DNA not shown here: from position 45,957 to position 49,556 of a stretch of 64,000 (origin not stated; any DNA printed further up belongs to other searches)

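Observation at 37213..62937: Yersiniabactin-like HMWP2/HMWP1 assembly line without salicylate synthase, aryl-AMP ligase or AraC regulator, and with an extra methyltransferase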

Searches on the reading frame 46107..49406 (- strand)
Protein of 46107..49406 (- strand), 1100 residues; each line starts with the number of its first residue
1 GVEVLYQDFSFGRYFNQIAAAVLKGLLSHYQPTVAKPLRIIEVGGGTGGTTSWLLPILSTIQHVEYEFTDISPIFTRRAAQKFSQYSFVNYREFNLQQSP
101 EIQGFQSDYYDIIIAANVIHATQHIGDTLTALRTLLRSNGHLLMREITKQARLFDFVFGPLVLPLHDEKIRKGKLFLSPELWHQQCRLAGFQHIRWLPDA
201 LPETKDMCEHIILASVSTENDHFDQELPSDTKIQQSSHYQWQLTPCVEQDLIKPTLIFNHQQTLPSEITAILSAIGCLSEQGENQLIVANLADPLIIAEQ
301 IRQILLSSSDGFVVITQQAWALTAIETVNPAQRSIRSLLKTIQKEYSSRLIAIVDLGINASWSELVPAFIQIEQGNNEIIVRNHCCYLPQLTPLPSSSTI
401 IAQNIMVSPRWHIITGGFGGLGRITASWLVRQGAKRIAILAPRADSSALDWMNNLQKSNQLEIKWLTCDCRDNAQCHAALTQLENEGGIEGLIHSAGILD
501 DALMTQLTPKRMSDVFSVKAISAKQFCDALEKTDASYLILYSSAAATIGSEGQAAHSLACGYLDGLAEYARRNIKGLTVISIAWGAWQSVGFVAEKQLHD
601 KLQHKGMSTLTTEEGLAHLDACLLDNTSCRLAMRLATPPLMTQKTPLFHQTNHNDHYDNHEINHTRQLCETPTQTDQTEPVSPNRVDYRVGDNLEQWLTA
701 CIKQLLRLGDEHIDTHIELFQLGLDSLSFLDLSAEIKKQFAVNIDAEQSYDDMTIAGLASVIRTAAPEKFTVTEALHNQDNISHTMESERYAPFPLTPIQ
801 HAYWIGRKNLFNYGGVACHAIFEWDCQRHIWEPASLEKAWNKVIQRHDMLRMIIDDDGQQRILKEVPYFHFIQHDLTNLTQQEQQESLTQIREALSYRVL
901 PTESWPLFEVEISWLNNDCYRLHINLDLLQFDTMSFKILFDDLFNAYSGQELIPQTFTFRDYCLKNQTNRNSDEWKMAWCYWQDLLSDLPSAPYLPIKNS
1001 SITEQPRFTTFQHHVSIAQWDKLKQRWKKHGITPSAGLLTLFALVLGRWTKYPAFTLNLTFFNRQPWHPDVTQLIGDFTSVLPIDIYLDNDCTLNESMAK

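Call 19: profile_search(protein=window:46107-49406:-)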
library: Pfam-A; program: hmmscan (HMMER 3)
A. the first sequence (1100 residues): domains with independent E <= 10: 15; with E <= 0.001: 11
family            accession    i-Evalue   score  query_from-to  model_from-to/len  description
KR                PF08659.16    1.3e-42   146.2     412-588         3-179/180  KR domain
Condensation      PF00668.25      5e-32   111.6     795-1096        6-311/456  Condensation domain
Methyltransf_12   PF08242.18    7.1e-16    59.2      41-142         1-98/98  Methyltransferase domain
adh_short         PF00106.31    9.3e-13    48.5     413-586         4-181/195  short chain dehydrogenase
PP-binding        PF00550.31    1.1e-11    45.2     696-760         1-65/67  Phosphopantetheine attachment site
Methyltransf_23   PF13489.12    2.2e-10    40.9      32-192        18-160/164  Methyltransferase domain
adh_short_C2      PF13561.12      2e-09    37.8     420-570         7-157/236  Enoyl-(Acyl carrier protein) reductase
ACP_SdgA_C        PF23297.2     1.2e-06    29.0     693-767        10-84/95  Highly reducing polyketide synthase sdgA, C-terminal ACP domain
Methyltransf_11   PF08241.18    1.5e-06    29.2      42-143         2-94/95  Methyltransferase domain
Methyltransf_25   PF13649.12    3.5e-05    24.8      40-140         1-97/97  Methyltransferase domain
Methyltransf_31   PF13847.12    0.00023    21.3      38-154         5-119/145  Methyltransferase domain
Methyltransf_16   PF10294.15       0.11    12.7      28-145        38-156/174  Lysine methyltransferase
Methyltransf_33   PF10017.15       0.48     9.9      26-109        48-124/304  Histidine-specific methyltransferase, SAM-dependent
Anamorsin_N       PF20922.3        0.72    10.0     106-151        48-94/163  Anamorsin, N-terminal
DUF3014           PF11219.13        2.1     9.0     655-712        88-144/156  Protein of unknown function (DUF3014)
